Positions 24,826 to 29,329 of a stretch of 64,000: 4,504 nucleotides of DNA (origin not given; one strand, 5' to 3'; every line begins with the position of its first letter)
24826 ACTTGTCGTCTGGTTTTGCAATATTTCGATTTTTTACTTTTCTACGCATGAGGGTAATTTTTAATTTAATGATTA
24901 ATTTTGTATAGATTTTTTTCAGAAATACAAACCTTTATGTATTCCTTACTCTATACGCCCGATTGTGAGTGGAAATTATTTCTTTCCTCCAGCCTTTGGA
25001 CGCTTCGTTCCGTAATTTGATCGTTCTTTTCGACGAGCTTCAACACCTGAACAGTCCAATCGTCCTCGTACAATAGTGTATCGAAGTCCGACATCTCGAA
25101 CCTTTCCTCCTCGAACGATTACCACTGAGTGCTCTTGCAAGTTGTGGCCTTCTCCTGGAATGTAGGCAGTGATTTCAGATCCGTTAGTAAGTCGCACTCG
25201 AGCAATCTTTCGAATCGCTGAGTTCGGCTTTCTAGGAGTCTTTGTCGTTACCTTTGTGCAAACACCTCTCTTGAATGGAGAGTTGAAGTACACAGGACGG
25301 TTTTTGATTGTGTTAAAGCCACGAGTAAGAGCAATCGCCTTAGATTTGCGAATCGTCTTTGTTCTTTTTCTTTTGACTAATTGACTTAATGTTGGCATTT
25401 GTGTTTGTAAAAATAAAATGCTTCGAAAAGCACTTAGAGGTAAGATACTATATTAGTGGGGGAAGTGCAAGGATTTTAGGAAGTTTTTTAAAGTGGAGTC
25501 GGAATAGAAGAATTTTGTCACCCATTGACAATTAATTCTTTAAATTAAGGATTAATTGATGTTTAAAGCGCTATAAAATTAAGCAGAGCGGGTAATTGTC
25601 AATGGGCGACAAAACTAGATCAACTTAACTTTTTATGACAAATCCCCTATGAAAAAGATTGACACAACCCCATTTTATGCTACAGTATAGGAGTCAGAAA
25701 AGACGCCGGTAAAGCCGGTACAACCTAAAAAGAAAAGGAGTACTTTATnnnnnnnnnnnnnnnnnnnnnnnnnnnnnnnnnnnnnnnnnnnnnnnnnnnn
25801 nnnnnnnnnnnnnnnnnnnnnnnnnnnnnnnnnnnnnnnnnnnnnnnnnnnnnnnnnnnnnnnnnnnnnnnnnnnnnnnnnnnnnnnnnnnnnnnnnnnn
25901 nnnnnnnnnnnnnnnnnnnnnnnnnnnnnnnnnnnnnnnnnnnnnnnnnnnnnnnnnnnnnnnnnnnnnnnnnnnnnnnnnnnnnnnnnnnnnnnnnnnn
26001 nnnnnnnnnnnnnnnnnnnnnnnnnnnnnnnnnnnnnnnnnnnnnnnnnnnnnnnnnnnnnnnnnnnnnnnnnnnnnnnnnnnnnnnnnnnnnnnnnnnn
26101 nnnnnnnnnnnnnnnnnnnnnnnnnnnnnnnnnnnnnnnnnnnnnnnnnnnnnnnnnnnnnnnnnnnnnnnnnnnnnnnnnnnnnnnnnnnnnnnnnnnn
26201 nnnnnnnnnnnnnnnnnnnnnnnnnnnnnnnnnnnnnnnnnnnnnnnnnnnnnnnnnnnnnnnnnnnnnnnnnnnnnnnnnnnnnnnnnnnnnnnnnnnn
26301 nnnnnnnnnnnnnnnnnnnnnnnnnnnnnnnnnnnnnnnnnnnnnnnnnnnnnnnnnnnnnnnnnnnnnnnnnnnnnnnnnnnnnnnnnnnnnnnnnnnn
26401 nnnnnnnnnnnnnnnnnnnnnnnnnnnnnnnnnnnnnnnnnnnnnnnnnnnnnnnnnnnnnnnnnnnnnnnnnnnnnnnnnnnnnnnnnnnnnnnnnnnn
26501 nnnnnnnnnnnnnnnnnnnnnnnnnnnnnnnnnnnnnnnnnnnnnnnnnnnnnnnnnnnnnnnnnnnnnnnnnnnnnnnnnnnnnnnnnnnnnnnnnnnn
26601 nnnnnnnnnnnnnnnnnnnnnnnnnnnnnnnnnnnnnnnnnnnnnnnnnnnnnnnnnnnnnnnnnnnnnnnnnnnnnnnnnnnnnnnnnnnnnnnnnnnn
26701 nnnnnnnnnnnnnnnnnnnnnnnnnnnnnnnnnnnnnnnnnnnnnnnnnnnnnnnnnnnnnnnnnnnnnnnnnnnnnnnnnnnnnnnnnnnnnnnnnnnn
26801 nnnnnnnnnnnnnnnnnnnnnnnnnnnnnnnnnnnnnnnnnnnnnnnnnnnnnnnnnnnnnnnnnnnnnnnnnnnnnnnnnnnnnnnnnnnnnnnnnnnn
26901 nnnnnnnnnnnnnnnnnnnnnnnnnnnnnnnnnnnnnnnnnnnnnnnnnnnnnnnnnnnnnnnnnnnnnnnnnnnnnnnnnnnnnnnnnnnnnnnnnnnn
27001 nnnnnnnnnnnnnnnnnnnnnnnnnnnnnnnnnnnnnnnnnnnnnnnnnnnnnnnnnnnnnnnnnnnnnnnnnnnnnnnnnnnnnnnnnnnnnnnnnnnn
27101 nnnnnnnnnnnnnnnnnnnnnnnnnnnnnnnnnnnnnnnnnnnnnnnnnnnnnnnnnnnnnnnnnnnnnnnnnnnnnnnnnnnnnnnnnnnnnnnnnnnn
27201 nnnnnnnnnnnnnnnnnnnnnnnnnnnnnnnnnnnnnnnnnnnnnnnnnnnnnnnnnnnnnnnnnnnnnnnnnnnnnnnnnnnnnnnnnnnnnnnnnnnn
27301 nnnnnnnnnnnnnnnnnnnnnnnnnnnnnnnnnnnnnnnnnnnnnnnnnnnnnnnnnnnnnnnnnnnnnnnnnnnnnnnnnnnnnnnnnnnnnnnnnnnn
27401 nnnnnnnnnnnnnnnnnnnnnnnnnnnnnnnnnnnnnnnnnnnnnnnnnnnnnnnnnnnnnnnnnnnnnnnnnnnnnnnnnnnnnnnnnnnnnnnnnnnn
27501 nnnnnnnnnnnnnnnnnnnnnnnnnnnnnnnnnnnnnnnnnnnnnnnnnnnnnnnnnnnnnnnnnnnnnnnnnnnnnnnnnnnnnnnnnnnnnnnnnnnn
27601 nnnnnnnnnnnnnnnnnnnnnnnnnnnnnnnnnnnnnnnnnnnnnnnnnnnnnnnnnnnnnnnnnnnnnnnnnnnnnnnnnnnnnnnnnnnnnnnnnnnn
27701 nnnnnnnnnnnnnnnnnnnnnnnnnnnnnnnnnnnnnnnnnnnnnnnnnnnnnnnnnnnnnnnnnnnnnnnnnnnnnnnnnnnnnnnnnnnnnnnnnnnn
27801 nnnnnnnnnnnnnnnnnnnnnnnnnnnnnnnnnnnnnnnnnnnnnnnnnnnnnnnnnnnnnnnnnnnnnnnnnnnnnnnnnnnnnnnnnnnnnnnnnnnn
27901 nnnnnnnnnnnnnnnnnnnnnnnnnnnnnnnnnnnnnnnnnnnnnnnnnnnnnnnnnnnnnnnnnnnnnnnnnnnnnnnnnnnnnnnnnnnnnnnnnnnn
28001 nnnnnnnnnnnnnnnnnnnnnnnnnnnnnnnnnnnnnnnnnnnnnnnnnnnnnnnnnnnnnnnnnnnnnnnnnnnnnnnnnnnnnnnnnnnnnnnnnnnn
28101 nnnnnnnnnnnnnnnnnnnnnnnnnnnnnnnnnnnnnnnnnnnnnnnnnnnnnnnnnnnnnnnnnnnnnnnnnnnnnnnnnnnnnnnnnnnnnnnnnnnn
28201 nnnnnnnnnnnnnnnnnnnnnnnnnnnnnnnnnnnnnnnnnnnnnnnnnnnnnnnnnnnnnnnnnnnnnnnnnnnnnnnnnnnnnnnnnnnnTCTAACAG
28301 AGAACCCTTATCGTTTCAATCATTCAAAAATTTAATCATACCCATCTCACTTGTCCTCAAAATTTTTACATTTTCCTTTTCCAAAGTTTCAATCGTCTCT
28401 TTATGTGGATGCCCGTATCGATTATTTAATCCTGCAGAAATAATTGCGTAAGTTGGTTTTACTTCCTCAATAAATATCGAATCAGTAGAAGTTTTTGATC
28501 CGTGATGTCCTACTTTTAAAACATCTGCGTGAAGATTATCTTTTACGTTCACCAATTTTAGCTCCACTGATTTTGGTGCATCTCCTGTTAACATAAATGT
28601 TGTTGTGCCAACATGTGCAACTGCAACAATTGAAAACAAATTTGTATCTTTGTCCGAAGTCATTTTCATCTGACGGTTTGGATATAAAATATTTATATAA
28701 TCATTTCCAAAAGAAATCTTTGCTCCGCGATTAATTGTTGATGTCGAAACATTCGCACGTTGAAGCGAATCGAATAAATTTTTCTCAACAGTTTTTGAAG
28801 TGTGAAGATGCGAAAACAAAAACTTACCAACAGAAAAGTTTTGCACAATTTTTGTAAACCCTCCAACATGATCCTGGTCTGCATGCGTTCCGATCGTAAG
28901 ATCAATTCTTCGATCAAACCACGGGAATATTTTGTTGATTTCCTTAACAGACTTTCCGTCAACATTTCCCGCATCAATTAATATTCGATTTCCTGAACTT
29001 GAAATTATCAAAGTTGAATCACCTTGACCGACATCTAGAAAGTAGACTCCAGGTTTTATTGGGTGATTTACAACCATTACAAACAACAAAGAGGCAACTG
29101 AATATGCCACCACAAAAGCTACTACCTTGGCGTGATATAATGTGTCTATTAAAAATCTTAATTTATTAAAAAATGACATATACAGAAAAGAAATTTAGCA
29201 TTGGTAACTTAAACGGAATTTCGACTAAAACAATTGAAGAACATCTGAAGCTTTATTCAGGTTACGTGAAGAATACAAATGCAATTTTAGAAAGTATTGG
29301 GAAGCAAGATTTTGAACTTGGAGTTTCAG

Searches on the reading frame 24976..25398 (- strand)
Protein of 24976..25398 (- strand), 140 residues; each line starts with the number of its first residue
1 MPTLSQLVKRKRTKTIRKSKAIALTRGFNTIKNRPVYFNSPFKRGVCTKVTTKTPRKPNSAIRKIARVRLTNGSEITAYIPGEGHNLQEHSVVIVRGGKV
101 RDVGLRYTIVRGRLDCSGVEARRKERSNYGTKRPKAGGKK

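Call 105: find_encoding_contigs(protein=window:24976-25398:-, flank=2500, max_places=10)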
Protein window:24976-25398:- (140 aa): 15 contigs read that carry it; 10 places shown.
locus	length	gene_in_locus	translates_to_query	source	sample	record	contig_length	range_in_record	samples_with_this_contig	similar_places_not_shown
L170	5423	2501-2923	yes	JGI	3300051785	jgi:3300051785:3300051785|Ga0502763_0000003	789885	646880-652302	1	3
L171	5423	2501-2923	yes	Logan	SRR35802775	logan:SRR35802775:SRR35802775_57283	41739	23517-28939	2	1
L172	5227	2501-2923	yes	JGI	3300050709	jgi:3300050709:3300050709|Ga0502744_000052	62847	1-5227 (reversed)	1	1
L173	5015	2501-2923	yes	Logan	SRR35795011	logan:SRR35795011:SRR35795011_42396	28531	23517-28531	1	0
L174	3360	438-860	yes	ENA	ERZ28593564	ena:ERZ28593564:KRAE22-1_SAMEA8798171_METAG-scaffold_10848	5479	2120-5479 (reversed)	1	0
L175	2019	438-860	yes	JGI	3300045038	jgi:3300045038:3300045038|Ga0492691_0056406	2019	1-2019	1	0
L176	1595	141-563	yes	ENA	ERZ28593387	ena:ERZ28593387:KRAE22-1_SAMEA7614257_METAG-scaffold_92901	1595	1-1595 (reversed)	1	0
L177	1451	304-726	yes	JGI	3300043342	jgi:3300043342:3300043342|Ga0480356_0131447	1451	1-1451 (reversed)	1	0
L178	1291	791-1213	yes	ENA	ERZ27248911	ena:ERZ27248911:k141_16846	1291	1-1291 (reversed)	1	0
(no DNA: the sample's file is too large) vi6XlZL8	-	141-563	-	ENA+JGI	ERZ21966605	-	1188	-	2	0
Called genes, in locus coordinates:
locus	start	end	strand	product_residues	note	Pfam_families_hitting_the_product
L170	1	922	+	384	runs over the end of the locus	PF00144:Beta-lactamase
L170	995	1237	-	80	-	PF00830:Ribosomal_L28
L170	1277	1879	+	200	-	PF02163:Peptidase_M50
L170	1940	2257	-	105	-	-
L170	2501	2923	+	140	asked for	PF00164:Ribosom_S12_S23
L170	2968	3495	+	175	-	PF00177:Ribosomal_S7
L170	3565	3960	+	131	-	-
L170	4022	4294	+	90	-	-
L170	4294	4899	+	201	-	PF07963:N_methyl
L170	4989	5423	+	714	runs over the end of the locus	PF00009:GTP_EFTU, PF03144:GTP_EFTU_D2, PF22042:EF-G_D2, PF14492:EFG_III, PF16658:RF3_C (faint), PF03764:EFG_IV, PF00679:EFG_C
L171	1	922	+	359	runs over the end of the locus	PF00144:Beta-lactamase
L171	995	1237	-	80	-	PF00830:Ribosomal_L28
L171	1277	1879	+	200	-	PF02163:Peptidase_M50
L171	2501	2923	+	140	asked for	PF00164:Ribosom_S12_S23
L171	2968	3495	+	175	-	PF00177:Ribosomal_S7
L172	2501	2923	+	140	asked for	PF00164:Ribosom_S12_S23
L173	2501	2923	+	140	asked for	PF00164:Ribosom_S12_S23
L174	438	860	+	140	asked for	PF00164:Ribosom_S12_S23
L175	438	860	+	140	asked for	PF00164:Ribosom_S12_S23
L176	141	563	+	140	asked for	PF00164:Ribosom_S12_S23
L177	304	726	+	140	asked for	PF00164:Ribosom_S12_S23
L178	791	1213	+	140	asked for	PF00164:Ribosom_S12_S23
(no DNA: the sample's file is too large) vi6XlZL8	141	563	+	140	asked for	PF00164:Ribosom_S12_S23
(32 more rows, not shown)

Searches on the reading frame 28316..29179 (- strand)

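Call 60: search_protein_families(library=pfam, proteins=[window:28316-29179:-], max_evalue=0.0001)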
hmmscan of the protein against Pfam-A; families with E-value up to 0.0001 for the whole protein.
window:28316-29179:- (287 aa): 2 families
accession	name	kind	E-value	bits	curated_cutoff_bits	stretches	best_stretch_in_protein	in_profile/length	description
PF00753.33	Lactamase_B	-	3.2e-09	37.5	22.7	1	49-127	2-79/196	Metallo-beta-lactamase superfamily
PF12706.13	Lactamase_B_2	-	7.9e-05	22.8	27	0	64-160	1-101/200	Beta-lactamase superfamily domain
